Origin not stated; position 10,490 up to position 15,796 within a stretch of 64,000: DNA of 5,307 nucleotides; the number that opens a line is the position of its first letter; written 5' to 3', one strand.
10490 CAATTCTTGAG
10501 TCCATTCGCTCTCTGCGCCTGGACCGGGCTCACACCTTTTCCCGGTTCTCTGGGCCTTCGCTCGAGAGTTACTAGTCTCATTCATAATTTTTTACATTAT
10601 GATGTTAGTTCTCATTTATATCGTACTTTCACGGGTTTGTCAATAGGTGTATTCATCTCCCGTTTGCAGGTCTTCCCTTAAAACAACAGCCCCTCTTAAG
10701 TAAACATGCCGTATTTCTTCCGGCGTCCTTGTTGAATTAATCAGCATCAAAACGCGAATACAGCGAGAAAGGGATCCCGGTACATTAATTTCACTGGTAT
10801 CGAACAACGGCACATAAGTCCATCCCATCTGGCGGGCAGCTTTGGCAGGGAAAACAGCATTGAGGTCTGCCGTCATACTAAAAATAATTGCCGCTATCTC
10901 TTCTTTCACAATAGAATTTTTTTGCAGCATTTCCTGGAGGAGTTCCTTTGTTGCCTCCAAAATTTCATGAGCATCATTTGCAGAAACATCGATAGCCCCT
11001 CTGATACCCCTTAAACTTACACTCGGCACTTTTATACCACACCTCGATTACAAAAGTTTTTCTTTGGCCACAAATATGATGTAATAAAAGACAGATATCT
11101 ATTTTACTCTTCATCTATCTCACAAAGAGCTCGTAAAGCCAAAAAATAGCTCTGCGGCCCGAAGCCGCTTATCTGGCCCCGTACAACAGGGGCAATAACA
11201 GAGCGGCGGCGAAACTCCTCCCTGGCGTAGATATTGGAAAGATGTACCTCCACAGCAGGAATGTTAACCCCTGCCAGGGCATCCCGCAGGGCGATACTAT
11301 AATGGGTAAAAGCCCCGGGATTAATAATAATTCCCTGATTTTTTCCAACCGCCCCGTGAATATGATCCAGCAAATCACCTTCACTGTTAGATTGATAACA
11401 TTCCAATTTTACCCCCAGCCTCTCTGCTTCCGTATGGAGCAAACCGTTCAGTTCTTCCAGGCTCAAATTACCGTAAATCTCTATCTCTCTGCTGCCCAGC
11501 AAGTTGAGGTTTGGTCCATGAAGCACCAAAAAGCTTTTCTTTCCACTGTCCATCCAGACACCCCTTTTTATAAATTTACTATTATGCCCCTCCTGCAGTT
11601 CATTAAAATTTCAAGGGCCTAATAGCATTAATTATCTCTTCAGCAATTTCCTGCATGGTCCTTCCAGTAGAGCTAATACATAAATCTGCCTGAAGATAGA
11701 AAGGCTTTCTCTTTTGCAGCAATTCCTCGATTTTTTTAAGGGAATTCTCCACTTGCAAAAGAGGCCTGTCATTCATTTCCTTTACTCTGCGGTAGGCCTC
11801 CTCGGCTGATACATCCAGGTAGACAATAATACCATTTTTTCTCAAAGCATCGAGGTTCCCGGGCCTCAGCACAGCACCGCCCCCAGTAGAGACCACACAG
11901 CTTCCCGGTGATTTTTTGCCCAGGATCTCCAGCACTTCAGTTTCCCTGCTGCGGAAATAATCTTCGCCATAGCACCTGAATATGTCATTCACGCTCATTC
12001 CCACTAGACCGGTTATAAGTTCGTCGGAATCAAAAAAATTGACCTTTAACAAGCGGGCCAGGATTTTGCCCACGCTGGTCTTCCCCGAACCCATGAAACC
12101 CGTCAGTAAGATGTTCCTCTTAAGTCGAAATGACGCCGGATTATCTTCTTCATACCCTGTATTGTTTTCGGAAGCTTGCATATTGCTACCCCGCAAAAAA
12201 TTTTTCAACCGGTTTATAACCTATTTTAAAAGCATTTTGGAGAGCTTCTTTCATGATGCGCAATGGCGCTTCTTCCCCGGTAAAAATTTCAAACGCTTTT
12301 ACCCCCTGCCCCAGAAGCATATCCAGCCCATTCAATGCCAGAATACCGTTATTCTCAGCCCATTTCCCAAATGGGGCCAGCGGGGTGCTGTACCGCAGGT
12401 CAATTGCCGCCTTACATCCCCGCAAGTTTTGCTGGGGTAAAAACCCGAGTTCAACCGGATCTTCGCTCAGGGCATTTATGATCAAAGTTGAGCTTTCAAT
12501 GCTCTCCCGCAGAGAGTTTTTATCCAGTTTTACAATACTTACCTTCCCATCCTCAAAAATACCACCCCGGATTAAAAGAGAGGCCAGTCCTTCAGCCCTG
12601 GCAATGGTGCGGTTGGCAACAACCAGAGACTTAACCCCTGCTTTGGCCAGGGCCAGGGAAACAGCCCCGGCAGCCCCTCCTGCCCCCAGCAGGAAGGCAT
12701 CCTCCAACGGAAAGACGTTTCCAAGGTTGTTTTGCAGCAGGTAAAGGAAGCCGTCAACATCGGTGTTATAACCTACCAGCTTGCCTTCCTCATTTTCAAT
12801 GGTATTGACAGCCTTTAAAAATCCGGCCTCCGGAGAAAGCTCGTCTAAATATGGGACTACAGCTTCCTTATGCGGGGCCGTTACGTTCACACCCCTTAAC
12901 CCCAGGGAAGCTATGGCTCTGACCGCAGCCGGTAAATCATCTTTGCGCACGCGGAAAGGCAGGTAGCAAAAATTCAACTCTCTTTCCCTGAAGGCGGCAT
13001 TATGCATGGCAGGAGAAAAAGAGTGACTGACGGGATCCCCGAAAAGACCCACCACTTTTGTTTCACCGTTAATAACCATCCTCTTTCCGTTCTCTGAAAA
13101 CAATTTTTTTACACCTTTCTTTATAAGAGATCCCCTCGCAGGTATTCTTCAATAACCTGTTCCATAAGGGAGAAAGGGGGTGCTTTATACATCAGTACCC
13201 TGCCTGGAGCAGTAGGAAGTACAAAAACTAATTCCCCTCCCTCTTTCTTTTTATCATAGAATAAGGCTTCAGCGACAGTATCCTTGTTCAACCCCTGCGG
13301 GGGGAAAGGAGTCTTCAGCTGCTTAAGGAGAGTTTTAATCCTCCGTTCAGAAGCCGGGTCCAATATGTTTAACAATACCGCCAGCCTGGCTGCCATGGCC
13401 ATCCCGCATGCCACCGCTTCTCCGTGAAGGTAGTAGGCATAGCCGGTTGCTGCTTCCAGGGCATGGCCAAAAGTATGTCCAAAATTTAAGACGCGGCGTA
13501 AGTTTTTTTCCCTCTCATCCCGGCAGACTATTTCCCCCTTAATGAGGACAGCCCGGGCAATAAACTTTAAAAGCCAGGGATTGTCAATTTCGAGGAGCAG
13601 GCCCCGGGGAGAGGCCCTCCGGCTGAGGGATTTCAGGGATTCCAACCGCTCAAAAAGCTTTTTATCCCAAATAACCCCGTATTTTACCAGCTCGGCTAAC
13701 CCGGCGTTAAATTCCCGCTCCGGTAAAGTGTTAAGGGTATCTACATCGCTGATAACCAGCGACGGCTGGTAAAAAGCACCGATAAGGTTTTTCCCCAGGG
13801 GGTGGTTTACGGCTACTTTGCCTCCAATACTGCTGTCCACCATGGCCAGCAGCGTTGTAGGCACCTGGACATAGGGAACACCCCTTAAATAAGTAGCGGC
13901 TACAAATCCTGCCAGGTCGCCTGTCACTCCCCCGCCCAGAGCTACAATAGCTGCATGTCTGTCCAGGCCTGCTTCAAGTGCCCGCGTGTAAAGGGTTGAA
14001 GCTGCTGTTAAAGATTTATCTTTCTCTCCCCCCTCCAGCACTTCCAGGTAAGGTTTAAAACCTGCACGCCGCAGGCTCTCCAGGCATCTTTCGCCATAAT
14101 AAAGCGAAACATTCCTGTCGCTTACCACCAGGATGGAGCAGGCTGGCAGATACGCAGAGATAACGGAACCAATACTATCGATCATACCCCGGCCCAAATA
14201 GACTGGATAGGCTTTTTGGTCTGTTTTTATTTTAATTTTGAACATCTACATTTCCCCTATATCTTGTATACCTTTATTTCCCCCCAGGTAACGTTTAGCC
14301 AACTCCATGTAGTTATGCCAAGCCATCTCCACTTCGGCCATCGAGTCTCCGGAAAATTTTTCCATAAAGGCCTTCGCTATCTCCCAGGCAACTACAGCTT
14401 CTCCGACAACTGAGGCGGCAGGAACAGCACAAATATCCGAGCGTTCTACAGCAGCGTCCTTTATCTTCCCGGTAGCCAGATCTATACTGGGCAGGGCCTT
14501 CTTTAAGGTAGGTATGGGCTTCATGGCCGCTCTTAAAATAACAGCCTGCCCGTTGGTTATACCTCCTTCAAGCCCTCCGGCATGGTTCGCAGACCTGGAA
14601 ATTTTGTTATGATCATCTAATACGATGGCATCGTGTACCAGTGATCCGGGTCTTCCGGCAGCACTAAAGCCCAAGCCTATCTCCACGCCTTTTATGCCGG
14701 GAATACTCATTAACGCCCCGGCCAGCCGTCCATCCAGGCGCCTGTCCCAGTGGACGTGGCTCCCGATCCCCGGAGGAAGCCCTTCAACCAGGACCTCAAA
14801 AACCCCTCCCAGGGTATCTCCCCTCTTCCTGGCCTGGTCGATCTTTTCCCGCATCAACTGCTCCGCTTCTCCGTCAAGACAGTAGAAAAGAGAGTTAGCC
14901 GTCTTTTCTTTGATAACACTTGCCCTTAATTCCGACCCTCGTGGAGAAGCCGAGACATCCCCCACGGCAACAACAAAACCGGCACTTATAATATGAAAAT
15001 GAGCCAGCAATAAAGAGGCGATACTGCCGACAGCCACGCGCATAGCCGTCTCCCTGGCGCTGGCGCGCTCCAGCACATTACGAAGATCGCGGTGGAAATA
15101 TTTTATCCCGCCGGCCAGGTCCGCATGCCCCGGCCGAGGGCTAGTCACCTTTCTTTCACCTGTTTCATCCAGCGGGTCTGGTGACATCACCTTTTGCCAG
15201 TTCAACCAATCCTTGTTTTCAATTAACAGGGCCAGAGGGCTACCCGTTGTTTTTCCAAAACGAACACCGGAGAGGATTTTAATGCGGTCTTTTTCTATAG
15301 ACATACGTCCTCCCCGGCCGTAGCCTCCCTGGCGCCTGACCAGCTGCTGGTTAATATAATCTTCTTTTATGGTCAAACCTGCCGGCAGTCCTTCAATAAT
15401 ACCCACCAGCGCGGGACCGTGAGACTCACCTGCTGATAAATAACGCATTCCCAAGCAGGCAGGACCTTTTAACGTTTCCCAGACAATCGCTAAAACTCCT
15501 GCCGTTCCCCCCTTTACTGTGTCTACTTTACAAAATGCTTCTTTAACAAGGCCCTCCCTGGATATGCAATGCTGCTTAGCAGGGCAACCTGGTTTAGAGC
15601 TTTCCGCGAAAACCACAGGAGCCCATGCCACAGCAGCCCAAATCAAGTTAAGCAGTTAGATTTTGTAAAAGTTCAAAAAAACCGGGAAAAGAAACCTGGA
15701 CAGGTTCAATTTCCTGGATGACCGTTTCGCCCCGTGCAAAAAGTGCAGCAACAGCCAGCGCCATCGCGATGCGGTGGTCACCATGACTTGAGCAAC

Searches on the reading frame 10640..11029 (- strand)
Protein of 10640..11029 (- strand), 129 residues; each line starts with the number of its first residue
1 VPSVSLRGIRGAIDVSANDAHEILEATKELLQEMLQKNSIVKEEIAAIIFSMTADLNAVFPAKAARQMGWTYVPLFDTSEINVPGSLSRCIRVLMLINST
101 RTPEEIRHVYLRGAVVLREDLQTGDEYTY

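Call 85: search_protein_families(library=ncbifam, proteins=[window:10640-11029:-], max_evalue=1e-10)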
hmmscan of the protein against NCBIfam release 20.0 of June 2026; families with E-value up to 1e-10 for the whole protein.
window:10640-11029:- (129 aa): 1 family
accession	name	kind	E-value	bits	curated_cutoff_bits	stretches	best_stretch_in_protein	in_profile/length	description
TIGR01796.1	CM_mono_aroH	equivalog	2.7e-41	140.7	82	1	6-121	1-117/117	chorismate mutase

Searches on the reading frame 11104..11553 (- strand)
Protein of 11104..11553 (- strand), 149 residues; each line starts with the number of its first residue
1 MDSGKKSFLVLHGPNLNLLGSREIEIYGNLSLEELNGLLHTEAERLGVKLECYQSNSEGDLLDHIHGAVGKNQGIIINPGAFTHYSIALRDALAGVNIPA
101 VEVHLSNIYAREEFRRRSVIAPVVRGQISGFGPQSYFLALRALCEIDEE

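Call 85: search_protein_families(library=ncbifam, proteins=[window:11104-11553:-], max_evalue=1e-10)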
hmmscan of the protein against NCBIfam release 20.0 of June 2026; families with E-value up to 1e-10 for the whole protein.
window:11104-11553:- (149 aa): 5 families
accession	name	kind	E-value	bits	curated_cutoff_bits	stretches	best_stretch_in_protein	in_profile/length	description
NF003807.0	PRK05395.1-4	subfamily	1.2e-61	206.6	130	1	6-146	4-144/148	type II 3-dehydroquinate dehydratase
NF003805.0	PRK05395.1-2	subfamily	1.6e-61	206.2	146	1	6-146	2-142/147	type II 3-dehydroquinate dehydratase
TIGR01088.1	aroQ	equivalog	1e-60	203.4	169.85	1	8-145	2-139/141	type II 3-dehydroquinate dehydratase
NF003806.0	PRK05395.1-3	subfamily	8.8e-56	187.5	171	1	6-146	3-143/149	type II 3-dehydroquinate dehydratase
NF003804.0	PRK05395.1-1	subfamily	7.6e-53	178.2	195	1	5-145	4-145/151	type II 3-dehydroquinate dehydratase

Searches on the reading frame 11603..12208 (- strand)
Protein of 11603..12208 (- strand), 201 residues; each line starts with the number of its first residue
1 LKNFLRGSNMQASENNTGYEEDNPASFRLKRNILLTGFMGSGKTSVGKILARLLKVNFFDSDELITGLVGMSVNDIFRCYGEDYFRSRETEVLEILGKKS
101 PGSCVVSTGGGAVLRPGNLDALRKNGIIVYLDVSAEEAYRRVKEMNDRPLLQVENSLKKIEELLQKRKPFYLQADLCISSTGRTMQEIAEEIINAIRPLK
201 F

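Call 85: search_protein_families(library=ncbifam, proteins=[window:11603-12208:-], max_evalue=1e-10)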
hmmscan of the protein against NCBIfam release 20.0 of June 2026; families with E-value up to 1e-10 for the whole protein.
window:11603-12208:- (201 aa): 12 families
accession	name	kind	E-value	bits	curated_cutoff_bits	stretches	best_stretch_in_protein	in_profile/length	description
NF010553.0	PRK13947.1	equivalog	2e-50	171.4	204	1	31-195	2-164/173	shikimate kinase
NF010552.0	PRK13946.1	equivalog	2.7e-48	164.2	186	1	12-197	5-188/198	shikimate kinase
NF010554.0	PRK13948.1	equivalog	3.3e-44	150.7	217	1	33-195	13-172/192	shikimate kinase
NF003456.0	PRK05057.1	equivalog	3.5e-36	124.7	195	1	30-196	4-170/173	shikimate kinase AroK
NF002988.0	PRK03731.1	equivalog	1.5e-30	106.2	161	1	31-197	3-169/174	shikimate kinase AroL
NF010555.0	PRK13949.1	equivalog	1.9e-30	106.3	180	1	31-197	2-170/175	shikimate kinase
NF040667.1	hom_kin_desulfo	exception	2e-29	102.6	197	1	32-196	2-162/163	homoserine kinase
NF006015.0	PRK08154.1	subfamily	2.3e-29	102.5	204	1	24-197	130-303/314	anaerobic benzoate catabolism transcriptional regulator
NF010556.0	PRK13951.1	equivalog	8.7e-28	97.4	560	1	32-173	2-137/492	bifunctional shikimate kinase AroK/3-dehydroquinate synthase AroB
NF010627.0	PRK14021.1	equivalog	1.9e-24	86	565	1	33-196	9-174/542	bifunctional shikimate kinase/3-dehydroquinate synthase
NF006610.0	PRK09169.1-4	subfamily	4.1e-23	80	4299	1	30-194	2865-3027/3056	hypothetical protein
NF001866.0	PRK00625.1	equivalog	1.5e-20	74.1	142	1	32-167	2-135/173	shikimate kinase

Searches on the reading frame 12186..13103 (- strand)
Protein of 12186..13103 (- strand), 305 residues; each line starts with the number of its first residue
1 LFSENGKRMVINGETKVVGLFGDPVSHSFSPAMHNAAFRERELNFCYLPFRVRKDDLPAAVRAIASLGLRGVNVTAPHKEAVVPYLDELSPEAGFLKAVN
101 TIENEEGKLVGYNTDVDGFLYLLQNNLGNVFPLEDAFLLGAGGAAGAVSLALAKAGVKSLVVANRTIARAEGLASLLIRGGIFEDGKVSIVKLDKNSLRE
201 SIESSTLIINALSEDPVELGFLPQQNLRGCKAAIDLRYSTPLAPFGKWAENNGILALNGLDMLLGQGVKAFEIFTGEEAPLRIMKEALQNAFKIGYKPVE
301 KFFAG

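Call 85: search_protein_families(library=ncbifam, proteins=[window:12186-13103:-], max_evalue=1e-10)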
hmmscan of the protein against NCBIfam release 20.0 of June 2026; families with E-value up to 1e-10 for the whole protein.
window:12186-13103:- (305 aa): 17 families
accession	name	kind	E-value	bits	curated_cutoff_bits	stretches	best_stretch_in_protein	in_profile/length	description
TIGR00507.1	aroE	equivalog_domain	1.4e-67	227.7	200.2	1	16-292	1-269/270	shikimate dehydrogenase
NF001319.0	PRK00258.3-3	equivalog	1.1e-62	211.6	252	1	11-291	2-273/279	shikimate dehydrogenase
NF001314.0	PRK00258.2-2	equivalog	8.1e-61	205.6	248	1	10-292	2-288/290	shikimate dehydrogenase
NF001322.0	PRK00258.3-6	equivalog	5.9e-57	193.1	285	1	16-291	6-266/272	shikimate dehydrogenase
NF001313.0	PRK00258.2-1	equivalog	5.4e-54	183.7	431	1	11-289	5-287/290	shikimate dehydrogenase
NF001315.0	PRK00258.2-4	equivalog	4.3e-52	177.1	413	1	9-291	1-282/284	shikimate dehydrogenase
NF009200.0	PRK12548.1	subfamily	5.3e-50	170.4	432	1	9-287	3-286/289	shikimate dehydrogenase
NF001310.0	PRK00258.1-2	equivalog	2.2e-46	158.2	221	1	20-290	7-274/279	shikimate dehydrogenase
NF009201.0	PRK12549.1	subfamily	5.7e-46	156.9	235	1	16-290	8-282/286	shikimate dehydrogenase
NF001312.0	PRK00258.1-4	equivalog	3.3e-45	154.6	295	1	13-278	7-267/285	shikimate dehydrogenase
NF001311.0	PRK00258.1-3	equivalog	6.6e-45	153.4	235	1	18-292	8-273/279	shikimate dehydrogenase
NF001316.0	PRK00258.2-5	equivalog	2e-44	151.9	247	1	16-293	2-262/263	shikimate dehydrogenase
NF009390.0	PRK12749.1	equivalog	4e-34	118.3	349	1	15-288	7-284/288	quinate/shikimate dehydrogenase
TIGR01809.1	Shik-DH-AROM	equivalog_domain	3.8e-32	111.6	196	1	14-288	4-282/282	shikimate dehydrogenase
NF009202.0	PRK12550.1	equivalog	4.2e-29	101.6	306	1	18-287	13-266/272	shikimate 5-dehydrogenase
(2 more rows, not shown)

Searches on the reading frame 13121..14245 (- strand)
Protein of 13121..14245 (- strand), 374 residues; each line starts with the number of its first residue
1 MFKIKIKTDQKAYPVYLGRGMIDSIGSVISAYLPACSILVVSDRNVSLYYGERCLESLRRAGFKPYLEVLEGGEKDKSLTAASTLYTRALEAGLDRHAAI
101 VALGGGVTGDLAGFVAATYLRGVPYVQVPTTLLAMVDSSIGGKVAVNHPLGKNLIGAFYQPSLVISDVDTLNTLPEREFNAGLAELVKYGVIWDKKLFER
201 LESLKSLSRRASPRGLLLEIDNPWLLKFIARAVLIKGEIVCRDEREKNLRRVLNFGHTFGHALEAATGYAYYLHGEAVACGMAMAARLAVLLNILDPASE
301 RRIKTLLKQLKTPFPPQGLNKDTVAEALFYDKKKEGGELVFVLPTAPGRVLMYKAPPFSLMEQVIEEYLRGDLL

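Call 85: search_protein_families(library=ncbifam, proteins=[window:13121-14245:-], max_evalue=1e-10)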
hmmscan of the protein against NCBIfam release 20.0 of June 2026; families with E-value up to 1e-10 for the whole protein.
window:13121-14245:- (374 aa): 6 families
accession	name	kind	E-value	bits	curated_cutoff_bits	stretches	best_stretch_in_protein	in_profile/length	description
TIGR01357.1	aroB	equivalog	2.1e-108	362.6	305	1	13-352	1-330/344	3-dehydroquinate synthase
TIGR04425.1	P_lya_rel_AroB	hypoth_equivalog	9.7e-68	228.7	400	1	6-369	1-345/348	AroB-related putative sugar phosphate phospholyase (cyclizing)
NF010627.0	PRK14021.1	equivalog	2.9e-67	227.3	565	1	12-365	188-537/542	bifunctional shikimate kinase/3-dehydroquinate synthase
NF004852.0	PRK06203.1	equivalog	3.1e-53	181.1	333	1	68-365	92-388/407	3-dehydroquinate synthase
NF010556.0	PRK13951.1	equivalog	1e-37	130.2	560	1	69-340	210-466/492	bifunctional shikimate kinase AroK/3-dehydroquinate synthase AroB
NF002022.0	PRK00843.1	equivalog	1.6e-14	53.6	413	0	15-203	14-190/350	NAD(P)-dependent glycerol-1-phosphate dehydrogenase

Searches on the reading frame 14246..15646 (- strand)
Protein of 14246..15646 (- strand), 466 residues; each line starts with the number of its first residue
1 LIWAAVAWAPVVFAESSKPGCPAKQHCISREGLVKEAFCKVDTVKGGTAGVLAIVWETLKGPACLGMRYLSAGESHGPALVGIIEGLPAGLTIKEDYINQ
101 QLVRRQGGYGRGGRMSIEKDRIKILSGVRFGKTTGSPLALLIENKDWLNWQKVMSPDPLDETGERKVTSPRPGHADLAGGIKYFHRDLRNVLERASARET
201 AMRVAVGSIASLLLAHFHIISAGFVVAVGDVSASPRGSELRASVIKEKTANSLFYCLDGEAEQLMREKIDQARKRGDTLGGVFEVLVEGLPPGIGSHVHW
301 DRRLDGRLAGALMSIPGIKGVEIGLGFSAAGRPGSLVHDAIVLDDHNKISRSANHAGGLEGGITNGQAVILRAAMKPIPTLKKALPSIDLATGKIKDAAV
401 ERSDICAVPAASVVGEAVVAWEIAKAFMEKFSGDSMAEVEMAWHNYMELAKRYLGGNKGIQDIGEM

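Call 7: search_protein_families(library=ncbifam, proteins=[window:14246-15646:-])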
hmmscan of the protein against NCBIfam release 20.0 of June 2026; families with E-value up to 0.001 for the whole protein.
window:14246-15646:- (466 aa): 3 families
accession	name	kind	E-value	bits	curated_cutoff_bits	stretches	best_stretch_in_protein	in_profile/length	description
NF009113.0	PRK12463.1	equivalog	7.4e-133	443.3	799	1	67-451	1-388/390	chorismate synthase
NF003793.1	PRK05382.1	equivalog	3.8e-126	420.5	321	1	68-428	1-343/344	chorismate synthase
TIGR00033.1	aroC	equivalog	4.6e-117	390.9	212.2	1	67-433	1-350/351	chorismate synthase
